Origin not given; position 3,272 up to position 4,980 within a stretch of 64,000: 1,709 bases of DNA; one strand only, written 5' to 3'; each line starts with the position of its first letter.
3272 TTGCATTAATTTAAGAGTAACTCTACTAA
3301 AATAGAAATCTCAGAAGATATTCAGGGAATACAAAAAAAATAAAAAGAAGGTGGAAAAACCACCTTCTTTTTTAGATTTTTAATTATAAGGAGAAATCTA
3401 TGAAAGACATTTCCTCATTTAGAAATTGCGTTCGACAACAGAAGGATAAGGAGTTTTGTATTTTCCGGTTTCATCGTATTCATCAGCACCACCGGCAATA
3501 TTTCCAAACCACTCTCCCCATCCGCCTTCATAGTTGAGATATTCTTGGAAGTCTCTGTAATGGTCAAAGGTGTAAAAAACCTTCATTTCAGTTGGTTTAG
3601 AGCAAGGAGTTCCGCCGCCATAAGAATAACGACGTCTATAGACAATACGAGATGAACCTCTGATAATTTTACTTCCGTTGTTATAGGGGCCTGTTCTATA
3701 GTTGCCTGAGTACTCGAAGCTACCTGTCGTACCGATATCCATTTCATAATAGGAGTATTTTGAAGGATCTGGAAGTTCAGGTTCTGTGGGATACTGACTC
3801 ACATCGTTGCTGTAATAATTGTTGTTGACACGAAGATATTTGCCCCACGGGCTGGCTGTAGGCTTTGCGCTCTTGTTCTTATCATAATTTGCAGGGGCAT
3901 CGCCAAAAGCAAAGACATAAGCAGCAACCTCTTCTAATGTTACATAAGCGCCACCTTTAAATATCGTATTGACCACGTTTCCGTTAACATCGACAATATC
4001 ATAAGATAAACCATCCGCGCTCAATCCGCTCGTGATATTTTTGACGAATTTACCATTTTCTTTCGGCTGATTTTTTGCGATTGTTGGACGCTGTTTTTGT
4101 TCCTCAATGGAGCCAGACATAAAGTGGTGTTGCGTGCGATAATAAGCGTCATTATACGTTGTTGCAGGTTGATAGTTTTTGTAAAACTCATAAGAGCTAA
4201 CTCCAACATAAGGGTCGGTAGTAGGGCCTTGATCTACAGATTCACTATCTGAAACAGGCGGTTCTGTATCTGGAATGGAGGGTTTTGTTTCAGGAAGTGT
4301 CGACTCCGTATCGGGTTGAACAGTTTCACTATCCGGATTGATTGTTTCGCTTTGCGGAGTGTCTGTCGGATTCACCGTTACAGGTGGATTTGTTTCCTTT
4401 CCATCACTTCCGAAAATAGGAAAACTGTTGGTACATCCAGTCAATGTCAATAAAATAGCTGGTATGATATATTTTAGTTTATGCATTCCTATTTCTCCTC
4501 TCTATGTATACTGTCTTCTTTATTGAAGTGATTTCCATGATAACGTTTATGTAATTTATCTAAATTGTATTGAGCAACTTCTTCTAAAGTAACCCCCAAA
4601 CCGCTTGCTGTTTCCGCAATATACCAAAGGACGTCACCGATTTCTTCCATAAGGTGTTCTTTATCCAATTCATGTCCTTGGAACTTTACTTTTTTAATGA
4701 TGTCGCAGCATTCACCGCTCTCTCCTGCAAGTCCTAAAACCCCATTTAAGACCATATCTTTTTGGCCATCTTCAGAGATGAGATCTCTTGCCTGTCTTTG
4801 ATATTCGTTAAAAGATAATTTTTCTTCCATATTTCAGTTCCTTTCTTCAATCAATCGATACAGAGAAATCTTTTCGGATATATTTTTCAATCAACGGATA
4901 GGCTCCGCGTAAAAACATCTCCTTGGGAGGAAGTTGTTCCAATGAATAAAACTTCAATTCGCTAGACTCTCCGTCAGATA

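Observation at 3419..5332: Barnase-family RNase exported as a lipoprotein, co-operonic with MazG-like and Nudix hydrolases, with no barstar gene in sight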

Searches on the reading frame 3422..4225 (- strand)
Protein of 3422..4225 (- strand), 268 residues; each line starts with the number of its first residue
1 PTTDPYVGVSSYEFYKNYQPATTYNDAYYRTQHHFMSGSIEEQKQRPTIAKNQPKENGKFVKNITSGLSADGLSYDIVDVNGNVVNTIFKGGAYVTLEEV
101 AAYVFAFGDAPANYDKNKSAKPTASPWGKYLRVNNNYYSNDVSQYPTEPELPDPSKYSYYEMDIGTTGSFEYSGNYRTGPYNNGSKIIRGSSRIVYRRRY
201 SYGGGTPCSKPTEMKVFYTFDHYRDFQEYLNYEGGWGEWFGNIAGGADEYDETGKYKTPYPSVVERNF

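Call 39: predict_structure(alignment_id=A4)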
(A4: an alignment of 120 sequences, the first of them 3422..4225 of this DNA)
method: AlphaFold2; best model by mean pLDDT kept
length: 268 residues; sequences in the alignment: 120
mean_pLDDT: 88.1   pTM: 0.89
mean pLDDT of the five models: 88.1, 88.0, 87.6, 84.6, 83.8
residues with pLDDT >= 90: 176; 70-90: 62; 50-70: 21; < 50: 9
segments of 3 or more residues with pLDDT < 50: 245-253
pLDDT, mean of each block of 10 residues (from residue 1): 91 97 98 98 88 95 96 97 97 96 94 94 96 91 86 90 76 60 87 88 74 92 90 95 55 66 94
secondary structure, 60 per line:
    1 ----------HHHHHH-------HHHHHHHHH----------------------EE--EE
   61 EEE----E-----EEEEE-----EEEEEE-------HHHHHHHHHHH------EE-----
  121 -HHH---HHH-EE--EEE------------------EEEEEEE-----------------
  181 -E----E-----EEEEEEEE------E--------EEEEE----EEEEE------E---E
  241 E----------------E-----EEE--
elements in order: H11-16 H24-32 E59-63 E74-78 E84-89 H97-107 E136-138 E157-163 E193-200 E216-220 E225-229 E264-266
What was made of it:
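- On Barnase / microbial N1-T1 RNase family (Pfam PF00545): The confident model (pLDDT 88) has the right order of elements (call 39).
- Closest known: Barnase, binase, balifase and RNase Sa. Same: The order of secondary-structure elements is the same (call 39).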

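Call 41: fold_search(model_id=the predicted structure, library=pdb)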
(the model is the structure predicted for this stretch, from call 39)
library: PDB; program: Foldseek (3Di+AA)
matches with E <= 10: 247; with E <= 0.001: 0
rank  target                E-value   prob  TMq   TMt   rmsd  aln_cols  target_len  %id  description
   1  4bq1_A                4.4e-01  0.02  0.09  0.10  14.1       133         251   13  Crystal structure of of LamAcat from Zobellia galactanivorans (released 2013-12-18)
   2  7b2r_B                7.7e-01  0.02  0.11  0.11  18.2       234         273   10  Crystal structure of NHL domain of TRIM2 (released 2021-01-13)
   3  7chh_B                1.0e+00  0.01  0.06  0.03  19.7       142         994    7  Cryo-EM structure of the SARS-CoV-2 S-6P in complex with BD-368-2 Fabs (released 2020-09-16)
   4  5ocr_A                1.2e+00  0.02  0.09  0.09  16.7       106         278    8  Crystal structure of the kappa-carrageenase zobellia_236 from Zobellia galactanivorans (released 2017-10-18)
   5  8b47_B                1.2e+00  0.01  0.07  0.07  13.6        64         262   14  Crystal structure of NAD kinase 1 from Listeria monocytogenes in complex with a cyclic di-adenosine derivative (released 2023-01-11)
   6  7b2r_A                1.4e+00  0.01  0.11  0.11  18.8       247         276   11  Crystal structure of NHL domain of TRIM2 (released 2021-01-13)
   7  7ehs                  1.6e+00  0.01  0.12  0.08  17.6       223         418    9  Levansucrase from Brenneria sp. EniD 312 (released 2022-04-20)
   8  5vx8_A                1.9e+00  0.02  0.12  0.17  13.4        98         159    9  VP8* of P[6] Human Rotavirus RV3 (released 2018-07-18)
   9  8zaa_D                2.0e+00  0.01  0.12  0.14  21.1       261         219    8  Cryo-EM structure of intracellular HBMBPP-BTN2A1-BTN3A1 complex (released 2025-04-30)
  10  9xkt_A                2.2e+00  0.02  0.10  0.10  10.1        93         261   10  Crystal structure of the complex of the GH16 carrageenase SfGH16 from Saccharicrinis fermentans with an oligotetrasacc (released 2026-03-04)
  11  1y3h_A                2.2e+00  0.01  0.09  0.09  12.7        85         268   10  Crystal Structure of Inorganic Polyphosphate/ATP-NAD kinase from Mycobacterium tuberculosis (released 2005-01-18)
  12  5dhp_B                2.2e+00  0.01  0.08  0.08  13.3        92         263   14  Crystal structure of NAD kinase 1 from Listeria monocytogenes in complex with a novel inhibitor (released 2016-09-14)
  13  4bow_A                2.2e+00  0.01  0.10  0.11  14.6       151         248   13  Crystal structure of LamA_E269S from Z. galactanivorans in complex with laminaritriose and laminaritetraose (released 2013-12-18)
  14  1rge_A                2.3e+00  0.18  0.16  0.42   4.9        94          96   21  HYDROLASE, GUANYLORIBONUCLEASE (released 1996-10-14)
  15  1uck_A                2.3e+00  0.14  0.16  0.40   5.2        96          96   21  Mutants of RNase Sa (released 2003-09-09)
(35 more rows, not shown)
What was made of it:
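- On Barnase / microbial N1-T1 RNase family (Pfam PF00545): RNase Sa chains are the best geometric matches (TM 0.40-0.42, rmsd about 5 Å, all 96 residues aligned), but Foldseek E is about 2.3 (call 41).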

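Call 50: search_protein_representatives(alignment_id=A4)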
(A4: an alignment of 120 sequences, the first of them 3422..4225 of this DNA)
Query: 120 sequences, 369 profile positions. Proteins with E-value up to 0.001 (for the whole library): 406; up to 1e-10: 305; up to 1e-30: 214. The best 150 are listed.
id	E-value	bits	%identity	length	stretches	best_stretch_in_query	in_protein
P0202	1.3e-151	521.2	-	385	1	3-347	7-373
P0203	3.3e-151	519.9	-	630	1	68-344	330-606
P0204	1.2e-150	518.0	-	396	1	30-341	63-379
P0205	4.8e-150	516.1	-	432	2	32-351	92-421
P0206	2.0e-148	510.8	-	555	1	55-339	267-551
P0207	1.5e-147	507.8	-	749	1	68-364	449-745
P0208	1.1e-146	505.0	-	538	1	66-346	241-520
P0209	1.3e-146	504.8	-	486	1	60-344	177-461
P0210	2.0e-146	504.2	-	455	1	68-348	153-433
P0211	2.6e-146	503.8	-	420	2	57-339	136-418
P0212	4.7e-146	502.9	-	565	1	63-360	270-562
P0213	4.0e-144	496.6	-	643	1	66-342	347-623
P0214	7.0e-143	492.5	-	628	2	60-342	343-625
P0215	1.0e-142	492.0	-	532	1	58-353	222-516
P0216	2.8e-142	490.5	-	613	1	67-338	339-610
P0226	5.7e-135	466.5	-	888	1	69-338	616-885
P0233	2.0e-131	454.8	-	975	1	63-337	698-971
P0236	3.3e-131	454.1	-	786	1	60-338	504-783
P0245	6.6e-128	443.2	-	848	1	68-339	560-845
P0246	1.1e-127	442.5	-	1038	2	61-336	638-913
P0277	4.4e-111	387.9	-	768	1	71-338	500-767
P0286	7.6e-106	370.6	-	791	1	66-339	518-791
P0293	1.5e-100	353.2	-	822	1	22-316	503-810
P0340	4.4e-64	233.2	-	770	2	69-337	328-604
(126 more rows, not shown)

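Call 51: search_protein_families(library=pfam, proteins=[P0246, P0233, P0226, P0245, P0293, P0286, P0236, P0207, P0340, P0277], max_evalue=0.001)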
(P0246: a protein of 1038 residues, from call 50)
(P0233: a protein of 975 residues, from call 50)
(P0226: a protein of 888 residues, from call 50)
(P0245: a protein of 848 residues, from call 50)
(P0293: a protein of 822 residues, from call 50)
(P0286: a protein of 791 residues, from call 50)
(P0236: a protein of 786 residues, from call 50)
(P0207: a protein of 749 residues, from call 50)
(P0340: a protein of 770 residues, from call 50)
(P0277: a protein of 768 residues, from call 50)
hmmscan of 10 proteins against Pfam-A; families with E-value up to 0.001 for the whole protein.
P0246 (1038 aa): 4 families
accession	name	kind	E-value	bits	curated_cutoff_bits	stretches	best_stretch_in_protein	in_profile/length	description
PF00149.33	Metallophos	-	7.3e-08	33.5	21.5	1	81-300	3-190/191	Calcineurin-like phosphoesterase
PF01336.31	tRNA_anti-codon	-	5.5e-05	23.5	27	0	567-634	3-68/75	OB-fold nucleic acid binding domain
PF02872.23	5_nucleotid_C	-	6.3e-05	23.6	23.6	1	388-463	24-96/158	5'-nucleotidase, C-terminal domain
PF13742.12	tRNA_anti_2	-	0.00016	22.2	27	0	551-629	10-83/95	OB-fold nucleic acid binding domain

P0233 (975 aa): 3 families
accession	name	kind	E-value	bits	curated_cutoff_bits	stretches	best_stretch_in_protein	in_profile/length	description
PF00545.25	Ribonuclease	-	0.0007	20.5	24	0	863-932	52-96/98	ribonuclease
PF01336.31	tRNA_anti-codon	-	0.00073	19.9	27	0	250-312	1-66/75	OB-fold nucleic acid binding domain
PF07523.18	Big_3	-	0.00075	20.2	21.2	0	40-102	6-68/68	Bacterial Ig-like domain (group 3)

P0226 (888 aa): 1 family
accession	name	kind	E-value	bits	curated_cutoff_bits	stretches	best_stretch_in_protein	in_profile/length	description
PF01336.31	tRNA_anti-codon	-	3.3e-06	27.4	27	0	367-434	3-68/75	OB-fold nucleic acid binding domain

P0245 (848 aa): 2 families
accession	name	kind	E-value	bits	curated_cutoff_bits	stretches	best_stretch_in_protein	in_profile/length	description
PF09479.16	Flg_new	-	1.5e-10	41.5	27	2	172-235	1-62/65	Listeria-Bacteroides repeat domain (List_Bact_rpt)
PF01336.31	tRNA_anti-codon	-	0.00022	21.5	27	0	316-342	42-68/75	OB-fold nucleic acid binding domain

P0293 (822 aa): 0 families

P0286 (791 aa): 0 families

P0236 (786 aa): 1 family
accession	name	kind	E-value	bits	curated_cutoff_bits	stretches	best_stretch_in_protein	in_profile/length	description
PF07523.18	Big_3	-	0.00085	20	21.2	1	66-97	34-68/68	Bacterial Ig-like domain (group 3)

P0207 (749 aa): 2 families
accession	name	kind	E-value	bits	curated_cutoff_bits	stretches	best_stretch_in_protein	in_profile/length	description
PF02368.24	Big_2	-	6.4e-10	39.3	22.8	0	63-100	32-70/79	Bacterial Ig-like domain (group 2)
PF13895.12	Ig_2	-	0.00056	20.5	27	0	118-147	3-25/79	Immunoglobulin domain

P0340 (770 aa): 0 families

P0277 (768 aa): 0 families

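Call 54: search_protein_families(library=pfam, alignment_id=A5, max_evalue=0.001)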
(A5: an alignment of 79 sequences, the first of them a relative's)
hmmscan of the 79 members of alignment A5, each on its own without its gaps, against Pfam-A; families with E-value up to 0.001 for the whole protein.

A. member 1, P0246 (1038 aa): 4 families
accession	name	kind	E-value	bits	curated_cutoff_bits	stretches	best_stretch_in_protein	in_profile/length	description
PF00149.33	Metallophos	-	7.3e-08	33.5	21.5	1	81-300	3-190/191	Calcineurin-like phosphoesterase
PF01336.31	tRNA_anti-codon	-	5.5e-05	23.5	27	0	567-634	3-68/75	OB-fold nucleic acid binding domain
PF02872.23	5_nucleotid_C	-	6.3e-05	23.6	23.6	1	388-463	24-96/158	5'-nucleotidase, C-terminal domain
PF13742.12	tRNA_anti_2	-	0.00016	22.2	27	0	551-629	10-83/95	OB-fold nucleic acid binding domain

B. families by the number of members that match (of 79 scanned): 16 families
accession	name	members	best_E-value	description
PF02368.24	Big_2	32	3.2e-18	Bacterial Ig-like domain (group 2)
PF22359.2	Big-like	13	1.2e-06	Bacterial Ig-like domain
PF00545.25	Ribonuclease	11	8.6e-05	ribonuclease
PF01336.31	tRNA_anti-codon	5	3.3e-06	OB-fold nucleic acid binding domain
PF13629.12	T2SS-T3SS_pil_N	3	2.5e-07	Pilus formation protein N terminal region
PF07523.18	Big_3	3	0.00021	Bacterial Ig-like domain (group 3)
PF09479.16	Flg_new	2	6.1e-17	Listeria-Bacteroides repeat domain (List_Bact_rpt)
PF18998.6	Flg_new_2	2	3.7e-07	Divergent InlB B-repeat domain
PF21461.3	HL_N-beta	2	7.6e-05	Hyaluronate lyase, N-terminal beta-sheet domain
PF12985.13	DUF3869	2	0.00046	Domain of unknown function (DUF3869)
PF00149.33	Metallophos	1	7.3e-08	Calcineurin-like phosphoesterase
PF20578.4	aBig_2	1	1.1e-06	Atrophied bacterial Ig domain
PF02872.23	5_nucleotid_C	1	6.3e-05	5'-nucleotidase, C-terminal domain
PF13742.12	tRNA_anti_2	1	0.00016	OB-fold nucleic acid binding domain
PF13584.12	BatD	1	0.00034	BatD DUF11 like domain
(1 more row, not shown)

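Call 62: search_protein_families(library=ncbifam, proteins=[P0246, P0233, P0226], max_evalue=0.001)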
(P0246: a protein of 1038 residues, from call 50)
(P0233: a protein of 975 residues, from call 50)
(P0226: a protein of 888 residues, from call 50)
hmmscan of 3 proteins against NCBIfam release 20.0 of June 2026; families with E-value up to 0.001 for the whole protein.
P0246 (1038 aa): 11 families
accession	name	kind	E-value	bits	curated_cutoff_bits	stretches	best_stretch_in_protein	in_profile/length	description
NF006934.0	PRK09419.1-1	subfamily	1.5e-41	142.1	1646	1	77-461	629-1003/1174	multifunctional 2',3'-cyclic-nucleotide 2'-phosphodiesterase/3'-nucleotidase/5'-nucleotidase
NF007109.1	PRK09558.1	equivalog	3.8e-29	101.9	600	1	74-307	31-264/550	bifunctional UDP-sugar hydrolase/5'-nucleotidase UshA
NF040549.1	Nt5e_LPXTG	exception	1.5e-24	86.2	1050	1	48-185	70-204/731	cell surface ecto-5'-nucleotidase Nt5e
TIGR04486.1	thiosulf_SoxB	equivalog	5.7e-18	64.5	550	1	92-381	109-380/556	thiosulfohydrolase SoxB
TIGR01530.1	nadN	equivalog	5.5e-17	61.5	436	1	103-263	37-194/550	NAD nucleotidase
NF006938.0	PRK09420.1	equivalog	7.1e-16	57.7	486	1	98-308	51-269/648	bifunctional 2',3'-cyclic-nucleotide 2'-phosphodiesterase/3'-nucleotidase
TIGR01390.1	CycNucDiestase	equivalog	2.3e-14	52.8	883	1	97-308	28-247/626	2',3'-cyclic-nucleotide 2'-phosphodiesterase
NF008871.0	PRK11907.1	equivalog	1.8e-12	46.2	1266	1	69-319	106-372/814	bifunctional 2',3'-cyclic-nucleotide 2'-phosphodiesterase/3'-nucleotidase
NF006937.0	PRK09419.1-4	equivalog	1.2e-09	36.1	2554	1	98-312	50-276/1411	multifunctional 2',3'-cyclic-nucleotide 2'-phosphodiesterase/3'-nucleotidase/5'-nucleotidase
NF041198.1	UshA_like_PCGU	equivalog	3.3e-06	26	275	1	120-229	77-184/519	UshA-like (seleno)protein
NF047875.1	5nuc_LPXTG_Strp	exception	6.4e-05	21.6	1050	0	181-376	171-368/684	surface-anchored 5'-nucleotidase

P0233 (975 aa): 0 families

P0226 (888 aa): 0 families
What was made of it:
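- Closest known: Mollicute membrane lipoprotein nucleases. Same: The family member P0246 combines a Metallophos/5'-nucleotidase unit, an OB-fold and a nuclease module (calls 51, 62).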

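Call 63: find_encoding_contigs(protein=P0246, flank=6000, max_places=3)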
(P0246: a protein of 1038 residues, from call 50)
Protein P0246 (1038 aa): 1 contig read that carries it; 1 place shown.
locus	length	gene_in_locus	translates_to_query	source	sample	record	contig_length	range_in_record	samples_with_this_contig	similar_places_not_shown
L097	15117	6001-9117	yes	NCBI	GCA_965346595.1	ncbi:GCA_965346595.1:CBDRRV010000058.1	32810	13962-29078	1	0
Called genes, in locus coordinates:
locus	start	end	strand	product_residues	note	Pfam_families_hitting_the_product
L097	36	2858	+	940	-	PF00005:ABC_tran (faint), PF02463:SMC_N (faint), PF03193:RsgA_GTPase (faint), PF13304:AAA_21 (faint), PF13555:AAA_29 (faint), PF17760:UvrA_inter, PF17755:UvrA_DNA-bind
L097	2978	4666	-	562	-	-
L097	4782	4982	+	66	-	PF13560:HTH_31, PF12844:HTH_19, PF01381:HTH_3, PF13443:HTH_26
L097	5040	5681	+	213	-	PF14681:UPRTase, PF00156:Pribosyltran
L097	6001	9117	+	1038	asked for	PF00149:Metallophos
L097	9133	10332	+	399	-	PF01966:HD, PF13286:HD_assoc (weak)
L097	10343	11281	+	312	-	PF01368:DHH, PF02272:DHHA1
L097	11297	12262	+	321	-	PF01368:DHH, PF02272:DHHA1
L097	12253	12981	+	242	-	PF01975:SurE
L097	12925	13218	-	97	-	-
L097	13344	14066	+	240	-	PF00072:Response_reg, PF00486:Trans_reg_C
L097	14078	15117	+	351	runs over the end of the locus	PF00512:HisKA, PF02518:HATPase_c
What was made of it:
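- The P0246 gene lies among UPRTase, HD, two DHH-DHHA1 genes and SurE (call 63).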

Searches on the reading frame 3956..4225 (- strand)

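Call 47: search_protein_families(library=pfam, proteins=[window:3956-4225:-], max_evalue=10)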
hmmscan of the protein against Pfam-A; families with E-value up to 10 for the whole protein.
window:3956-4225:- (90 aa): 1 family
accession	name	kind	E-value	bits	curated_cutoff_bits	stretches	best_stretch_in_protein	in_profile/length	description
PF01042.26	Ribonuc_L-PSP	-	0.16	12.4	27.3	1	19-82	6-71/121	Endoribonuclease L-PSP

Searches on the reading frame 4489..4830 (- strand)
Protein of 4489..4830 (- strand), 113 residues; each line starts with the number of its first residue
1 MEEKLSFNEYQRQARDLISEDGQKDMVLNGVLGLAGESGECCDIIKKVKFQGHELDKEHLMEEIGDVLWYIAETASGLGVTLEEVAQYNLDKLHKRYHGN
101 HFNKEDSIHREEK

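Call 3: search_protein_families(library=pfam, proteins=[window:4489-4830:-], max_evalue=0.1)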
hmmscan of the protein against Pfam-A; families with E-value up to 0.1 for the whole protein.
window:4489-4830:- (113 aa): 2 families
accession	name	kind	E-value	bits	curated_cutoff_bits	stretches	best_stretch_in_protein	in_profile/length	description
PF03819.22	MazG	-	8.6e-11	42.4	22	1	32-97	8-70/74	MazG nucleotide pyrophosphohydrolase domain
PF12643.12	MazG-like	-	0.037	14.7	27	1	53-101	27-74/85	MazG-like family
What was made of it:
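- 4489..4830 (-): MazG-type NTP pyrophosphohydrolase, 113 aa, cytoplasmic; second gene. PF03819 at 42.4 bits against a cut-off of 22 (call 3).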

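Call 4: search_protein_families(library=ncbifam, proteins=[window:4489-4830:-], max_evalue=0.1)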
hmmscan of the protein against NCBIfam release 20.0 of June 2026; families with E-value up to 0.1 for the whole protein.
window:4489-4830:- (113 aa): 1 family
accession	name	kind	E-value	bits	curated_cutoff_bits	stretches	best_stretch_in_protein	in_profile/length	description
NF007113.1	PRK09562.1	equivalog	0.012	15.2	208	1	46-98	168-220/251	nucleoside triphosphate pyrophosphohydrolase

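Call 70: search_protein_families(library=padloc, proteins=[window:4489-4830:-], max_evalue=0.01)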
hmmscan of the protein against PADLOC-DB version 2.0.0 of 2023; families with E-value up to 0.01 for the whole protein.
window:4489-4830:- (113 aa): 0 families
